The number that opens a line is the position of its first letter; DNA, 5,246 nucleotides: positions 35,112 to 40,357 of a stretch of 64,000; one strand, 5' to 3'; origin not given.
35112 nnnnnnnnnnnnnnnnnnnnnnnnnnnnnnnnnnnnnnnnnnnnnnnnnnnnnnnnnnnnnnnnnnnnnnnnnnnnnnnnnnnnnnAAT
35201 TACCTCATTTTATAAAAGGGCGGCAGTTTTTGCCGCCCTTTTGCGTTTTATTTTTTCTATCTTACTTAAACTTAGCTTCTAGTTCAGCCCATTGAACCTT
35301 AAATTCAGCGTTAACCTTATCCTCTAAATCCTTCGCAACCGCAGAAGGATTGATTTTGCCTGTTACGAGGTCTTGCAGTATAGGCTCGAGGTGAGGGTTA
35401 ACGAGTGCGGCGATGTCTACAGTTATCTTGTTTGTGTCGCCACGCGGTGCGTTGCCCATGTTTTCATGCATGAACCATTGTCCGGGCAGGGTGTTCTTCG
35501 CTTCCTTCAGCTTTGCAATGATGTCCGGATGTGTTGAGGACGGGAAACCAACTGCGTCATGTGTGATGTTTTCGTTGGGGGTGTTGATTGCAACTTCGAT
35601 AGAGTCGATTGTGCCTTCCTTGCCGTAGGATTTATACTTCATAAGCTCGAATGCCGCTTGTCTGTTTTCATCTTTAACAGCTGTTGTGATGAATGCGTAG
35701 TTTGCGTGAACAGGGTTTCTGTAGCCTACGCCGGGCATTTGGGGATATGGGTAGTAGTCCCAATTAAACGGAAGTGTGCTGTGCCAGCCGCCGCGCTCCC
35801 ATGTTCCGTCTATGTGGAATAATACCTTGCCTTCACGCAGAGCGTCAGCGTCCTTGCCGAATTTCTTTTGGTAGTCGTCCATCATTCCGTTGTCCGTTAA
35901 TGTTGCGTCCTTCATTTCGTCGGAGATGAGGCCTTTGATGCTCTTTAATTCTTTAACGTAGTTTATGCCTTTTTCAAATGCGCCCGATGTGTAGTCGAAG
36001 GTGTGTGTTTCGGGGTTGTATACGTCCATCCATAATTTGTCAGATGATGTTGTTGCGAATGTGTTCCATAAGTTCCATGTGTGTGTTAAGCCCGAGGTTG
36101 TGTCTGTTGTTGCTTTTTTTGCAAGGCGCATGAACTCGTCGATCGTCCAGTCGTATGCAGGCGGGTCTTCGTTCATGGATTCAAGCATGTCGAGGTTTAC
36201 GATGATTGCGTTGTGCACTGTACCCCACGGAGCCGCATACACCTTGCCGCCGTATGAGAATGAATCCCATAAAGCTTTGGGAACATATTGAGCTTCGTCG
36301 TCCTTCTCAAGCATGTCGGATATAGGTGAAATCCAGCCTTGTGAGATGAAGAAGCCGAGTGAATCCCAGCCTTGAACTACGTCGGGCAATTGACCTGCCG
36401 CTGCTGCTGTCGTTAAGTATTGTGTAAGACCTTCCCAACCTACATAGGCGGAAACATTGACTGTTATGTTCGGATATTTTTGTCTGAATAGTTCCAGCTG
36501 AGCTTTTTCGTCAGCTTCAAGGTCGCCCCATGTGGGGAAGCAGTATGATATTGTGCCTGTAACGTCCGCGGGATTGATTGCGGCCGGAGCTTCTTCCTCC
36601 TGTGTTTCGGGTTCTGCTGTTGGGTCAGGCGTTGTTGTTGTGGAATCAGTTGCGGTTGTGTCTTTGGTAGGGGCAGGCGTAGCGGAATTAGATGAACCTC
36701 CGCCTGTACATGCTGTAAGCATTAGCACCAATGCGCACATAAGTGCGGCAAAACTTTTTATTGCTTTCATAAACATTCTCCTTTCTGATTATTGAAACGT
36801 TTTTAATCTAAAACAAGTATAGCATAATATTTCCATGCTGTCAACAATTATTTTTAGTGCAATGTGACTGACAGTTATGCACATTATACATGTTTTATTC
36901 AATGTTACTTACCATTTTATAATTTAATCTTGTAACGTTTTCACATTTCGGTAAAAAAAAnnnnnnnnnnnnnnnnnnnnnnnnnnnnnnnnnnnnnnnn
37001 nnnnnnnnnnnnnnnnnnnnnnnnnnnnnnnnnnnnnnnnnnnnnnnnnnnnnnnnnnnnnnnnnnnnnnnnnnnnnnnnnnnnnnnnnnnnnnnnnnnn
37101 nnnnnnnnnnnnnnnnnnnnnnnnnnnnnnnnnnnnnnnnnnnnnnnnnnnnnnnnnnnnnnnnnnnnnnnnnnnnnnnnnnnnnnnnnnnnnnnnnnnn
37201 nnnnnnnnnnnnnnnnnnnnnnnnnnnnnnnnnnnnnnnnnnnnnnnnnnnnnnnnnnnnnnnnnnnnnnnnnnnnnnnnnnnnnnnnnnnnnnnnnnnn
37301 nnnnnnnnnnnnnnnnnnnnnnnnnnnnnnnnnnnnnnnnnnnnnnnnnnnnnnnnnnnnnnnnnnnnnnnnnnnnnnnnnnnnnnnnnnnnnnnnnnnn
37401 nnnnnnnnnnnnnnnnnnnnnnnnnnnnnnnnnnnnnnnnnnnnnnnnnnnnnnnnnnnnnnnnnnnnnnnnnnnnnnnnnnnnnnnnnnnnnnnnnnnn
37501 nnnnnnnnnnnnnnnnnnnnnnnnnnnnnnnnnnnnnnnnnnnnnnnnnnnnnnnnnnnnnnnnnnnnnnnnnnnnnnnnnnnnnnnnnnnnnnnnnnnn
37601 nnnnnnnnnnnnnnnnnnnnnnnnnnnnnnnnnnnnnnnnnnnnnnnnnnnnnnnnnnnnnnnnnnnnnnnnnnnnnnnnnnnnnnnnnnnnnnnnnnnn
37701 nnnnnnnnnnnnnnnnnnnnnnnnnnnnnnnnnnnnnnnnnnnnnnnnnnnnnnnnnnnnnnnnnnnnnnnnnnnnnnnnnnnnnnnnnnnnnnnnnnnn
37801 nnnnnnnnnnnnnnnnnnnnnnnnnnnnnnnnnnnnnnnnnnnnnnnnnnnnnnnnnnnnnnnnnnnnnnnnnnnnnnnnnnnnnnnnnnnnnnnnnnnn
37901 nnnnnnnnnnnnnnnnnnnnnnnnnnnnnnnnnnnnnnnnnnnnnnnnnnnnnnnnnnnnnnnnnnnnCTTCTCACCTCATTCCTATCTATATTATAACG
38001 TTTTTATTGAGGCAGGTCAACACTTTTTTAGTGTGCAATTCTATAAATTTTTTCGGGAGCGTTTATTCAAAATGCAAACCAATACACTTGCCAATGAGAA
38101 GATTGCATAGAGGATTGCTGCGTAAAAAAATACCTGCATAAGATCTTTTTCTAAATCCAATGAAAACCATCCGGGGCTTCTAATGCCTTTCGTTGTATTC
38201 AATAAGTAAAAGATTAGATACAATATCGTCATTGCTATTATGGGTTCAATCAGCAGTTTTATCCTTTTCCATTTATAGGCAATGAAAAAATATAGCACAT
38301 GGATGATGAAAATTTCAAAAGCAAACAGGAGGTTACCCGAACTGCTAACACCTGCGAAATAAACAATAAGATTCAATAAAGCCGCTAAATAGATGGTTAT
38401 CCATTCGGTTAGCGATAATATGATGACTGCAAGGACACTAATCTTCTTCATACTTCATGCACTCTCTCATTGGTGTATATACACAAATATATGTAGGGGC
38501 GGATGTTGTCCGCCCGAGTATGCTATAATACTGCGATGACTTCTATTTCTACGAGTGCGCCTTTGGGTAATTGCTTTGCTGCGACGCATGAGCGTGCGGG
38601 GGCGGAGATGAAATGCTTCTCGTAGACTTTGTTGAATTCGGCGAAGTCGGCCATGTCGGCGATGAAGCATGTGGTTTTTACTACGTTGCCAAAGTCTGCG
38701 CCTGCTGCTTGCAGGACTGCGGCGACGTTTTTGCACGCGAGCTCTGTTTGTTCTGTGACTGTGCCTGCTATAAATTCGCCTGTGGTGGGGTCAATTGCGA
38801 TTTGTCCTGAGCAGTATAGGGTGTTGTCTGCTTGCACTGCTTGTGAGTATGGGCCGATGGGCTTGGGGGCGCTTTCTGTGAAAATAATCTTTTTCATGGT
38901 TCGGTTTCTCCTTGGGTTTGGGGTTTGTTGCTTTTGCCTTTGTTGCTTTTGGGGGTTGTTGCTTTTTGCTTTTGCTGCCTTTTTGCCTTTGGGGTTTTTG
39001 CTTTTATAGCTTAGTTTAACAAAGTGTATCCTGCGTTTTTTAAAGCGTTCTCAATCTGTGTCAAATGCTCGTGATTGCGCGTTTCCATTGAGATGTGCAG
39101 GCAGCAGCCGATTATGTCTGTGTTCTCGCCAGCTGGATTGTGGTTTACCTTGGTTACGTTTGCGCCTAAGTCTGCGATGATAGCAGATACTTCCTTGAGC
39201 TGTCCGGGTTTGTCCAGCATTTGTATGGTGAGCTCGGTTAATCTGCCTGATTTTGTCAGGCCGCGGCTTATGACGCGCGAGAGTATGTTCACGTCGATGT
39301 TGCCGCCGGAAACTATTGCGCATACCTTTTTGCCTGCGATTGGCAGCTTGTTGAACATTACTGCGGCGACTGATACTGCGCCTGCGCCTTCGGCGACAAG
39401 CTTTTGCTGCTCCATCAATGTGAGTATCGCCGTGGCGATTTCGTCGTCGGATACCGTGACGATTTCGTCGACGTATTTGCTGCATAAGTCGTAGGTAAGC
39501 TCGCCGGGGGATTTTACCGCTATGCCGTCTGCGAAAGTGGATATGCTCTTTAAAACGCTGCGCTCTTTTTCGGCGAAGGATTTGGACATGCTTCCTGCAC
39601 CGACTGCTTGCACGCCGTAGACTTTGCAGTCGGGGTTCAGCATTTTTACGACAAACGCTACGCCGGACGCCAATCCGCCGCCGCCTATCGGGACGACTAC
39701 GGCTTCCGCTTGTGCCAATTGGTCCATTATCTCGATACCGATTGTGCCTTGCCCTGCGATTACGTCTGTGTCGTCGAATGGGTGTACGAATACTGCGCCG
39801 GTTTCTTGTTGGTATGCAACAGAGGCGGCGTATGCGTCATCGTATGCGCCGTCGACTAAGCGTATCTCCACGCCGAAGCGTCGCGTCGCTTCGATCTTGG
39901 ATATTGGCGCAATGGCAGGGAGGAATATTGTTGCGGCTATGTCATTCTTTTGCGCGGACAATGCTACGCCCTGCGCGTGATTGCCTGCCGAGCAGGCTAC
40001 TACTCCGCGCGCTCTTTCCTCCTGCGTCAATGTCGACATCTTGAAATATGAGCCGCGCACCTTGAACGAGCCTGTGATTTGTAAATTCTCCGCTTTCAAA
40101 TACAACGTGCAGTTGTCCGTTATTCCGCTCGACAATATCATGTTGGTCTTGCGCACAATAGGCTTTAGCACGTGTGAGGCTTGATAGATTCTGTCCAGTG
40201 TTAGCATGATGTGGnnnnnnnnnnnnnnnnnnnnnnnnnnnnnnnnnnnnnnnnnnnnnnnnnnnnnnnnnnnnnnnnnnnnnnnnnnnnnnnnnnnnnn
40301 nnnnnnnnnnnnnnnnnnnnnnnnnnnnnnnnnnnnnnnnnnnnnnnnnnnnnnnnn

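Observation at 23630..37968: Double-ABC glycan import machine with NHL-TPR-Yip1 and DUF5696-like components, probably for beta-1,3-glucan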

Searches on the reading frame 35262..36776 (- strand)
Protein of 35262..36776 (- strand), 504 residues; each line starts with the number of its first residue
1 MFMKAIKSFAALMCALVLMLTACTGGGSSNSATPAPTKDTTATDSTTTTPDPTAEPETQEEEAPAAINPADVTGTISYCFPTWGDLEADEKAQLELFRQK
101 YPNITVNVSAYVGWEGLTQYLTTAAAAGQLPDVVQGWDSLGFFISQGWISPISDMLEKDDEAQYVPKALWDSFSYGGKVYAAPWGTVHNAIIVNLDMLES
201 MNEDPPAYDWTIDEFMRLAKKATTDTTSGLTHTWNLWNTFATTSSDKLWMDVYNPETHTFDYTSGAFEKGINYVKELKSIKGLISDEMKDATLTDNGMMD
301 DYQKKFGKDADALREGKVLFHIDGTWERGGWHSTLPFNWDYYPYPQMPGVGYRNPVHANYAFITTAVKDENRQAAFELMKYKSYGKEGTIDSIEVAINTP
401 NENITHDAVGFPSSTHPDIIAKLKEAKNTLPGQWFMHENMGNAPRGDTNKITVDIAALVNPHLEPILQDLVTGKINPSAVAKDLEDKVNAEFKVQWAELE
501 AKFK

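Call 3: search_protein_families(library=pfam, proteins=[window:35262-36776:-], max_evalue=0.01)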
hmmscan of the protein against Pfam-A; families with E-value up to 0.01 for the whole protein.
window:35262-36776:- (504 aa): 0 families

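Call 5: search_protein_families(library=ncbifam, proteins=[window:35262-36776:-], max_evalue=0.01)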
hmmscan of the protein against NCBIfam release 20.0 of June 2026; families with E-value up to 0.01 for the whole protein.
window:35262-36776:- (504 aa): 1 family
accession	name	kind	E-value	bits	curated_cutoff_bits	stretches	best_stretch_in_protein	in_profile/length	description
NF007011.0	PRK09474.1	equivalog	1.1e-05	24.5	291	1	116-328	68-258/396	maltose/maltodextrin ABC transporter substrate-binding protein MalE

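Call 46: search_solved_structures(query=window:35262-36776:-, max_evalue=0.01)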
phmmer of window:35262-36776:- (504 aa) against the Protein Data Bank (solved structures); distinct sequences matched with E-value up to 0.01: 40.
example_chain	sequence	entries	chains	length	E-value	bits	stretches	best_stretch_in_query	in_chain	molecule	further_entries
22hh_A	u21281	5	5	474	1.4e-16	63.3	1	31-280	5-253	Extracellular solute-binding protein family 1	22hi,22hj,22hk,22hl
6dtu_A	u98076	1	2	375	5e-09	38.4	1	95-389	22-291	maltose-binding protein MalE1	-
2gha_A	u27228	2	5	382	5.2e-09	38.3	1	95-381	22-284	maltose ABC transporter, periplasmic maltose-binding protein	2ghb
5ci5_A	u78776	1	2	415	2.2e-08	36.2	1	91-296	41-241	Extracellular solute-binding protein family 1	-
4r9f_A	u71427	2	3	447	2.9e-08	35.8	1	116-349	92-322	MBP1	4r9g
5f7v_A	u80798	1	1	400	7.8e-08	34.4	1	75-340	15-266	Lmo0181 protein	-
2uvg_A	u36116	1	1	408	2.1e-07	33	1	91-185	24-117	ABC TYPE PERIPLASMIC SUGAR-BINDING PROTEIN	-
2uvh_A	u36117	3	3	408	2.8e-07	32.6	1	93-185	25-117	ABC TYPE PERIPLASMIC SUGAR-BINDING PROTEIN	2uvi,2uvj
3u1o_A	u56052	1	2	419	3.2e-07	32.4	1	93-184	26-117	De Novo design cysteine esterase ECH19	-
4jxi_A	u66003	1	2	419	3.4e-07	32.3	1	93-184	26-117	design cystein esterase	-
2fnc_A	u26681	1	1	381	4.4e-07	31.9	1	95-222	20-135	maltose ABC transporter, periplasmic maltose-binding protein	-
6dts_A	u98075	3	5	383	4.5e-07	31.9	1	95-223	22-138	maltose-binding protein MalE2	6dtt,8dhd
4g68_A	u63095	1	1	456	3.4e-06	29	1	86-237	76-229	ABC transporter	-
6hur_A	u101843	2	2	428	4.3e-06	28.6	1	90-224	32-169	ABC transporter substrate-binding protein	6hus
4g68_B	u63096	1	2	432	5.7e-06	28.2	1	93-237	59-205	ABC transporter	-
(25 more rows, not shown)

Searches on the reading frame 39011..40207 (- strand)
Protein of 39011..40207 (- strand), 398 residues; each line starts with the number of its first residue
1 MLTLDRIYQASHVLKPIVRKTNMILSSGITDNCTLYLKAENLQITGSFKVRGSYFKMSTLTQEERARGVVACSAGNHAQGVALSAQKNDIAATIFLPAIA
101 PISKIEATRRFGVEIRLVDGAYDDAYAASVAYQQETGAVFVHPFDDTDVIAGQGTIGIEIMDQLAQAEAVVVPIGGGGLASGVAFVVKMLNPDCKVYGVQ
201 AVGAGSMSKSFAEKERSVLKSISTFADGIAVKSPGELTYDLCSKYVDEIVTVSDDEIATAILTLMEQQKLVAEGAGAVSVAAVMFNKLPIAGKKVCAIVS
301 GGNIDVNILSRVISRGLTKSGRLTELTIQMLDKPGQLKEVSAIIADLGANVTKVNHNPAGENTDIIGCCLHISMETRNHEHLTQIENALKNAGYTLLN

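Call 11: search_protein_families(library=pfam, proteins=[window:39011-40207:-], max_evalue=0.001)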
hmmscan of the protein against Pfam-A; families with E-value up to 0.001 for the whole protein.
window:39011-40207:- (398 aa): 3 families
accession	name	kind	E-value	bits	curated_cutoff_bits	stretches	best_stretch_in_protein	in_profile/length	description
PF00291.31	PALP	-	2.6e-78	263.8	35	1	16-301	3-295/295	Pyridoxal-phosphate dependent enzyme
PF01842.31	ACT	-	3.3e-07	30.4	27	1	325-364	2-40/66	ACT domain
PF13291.12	ACT_4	-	1.5e-06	29.3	27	1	324-391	7-71/80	ACT domain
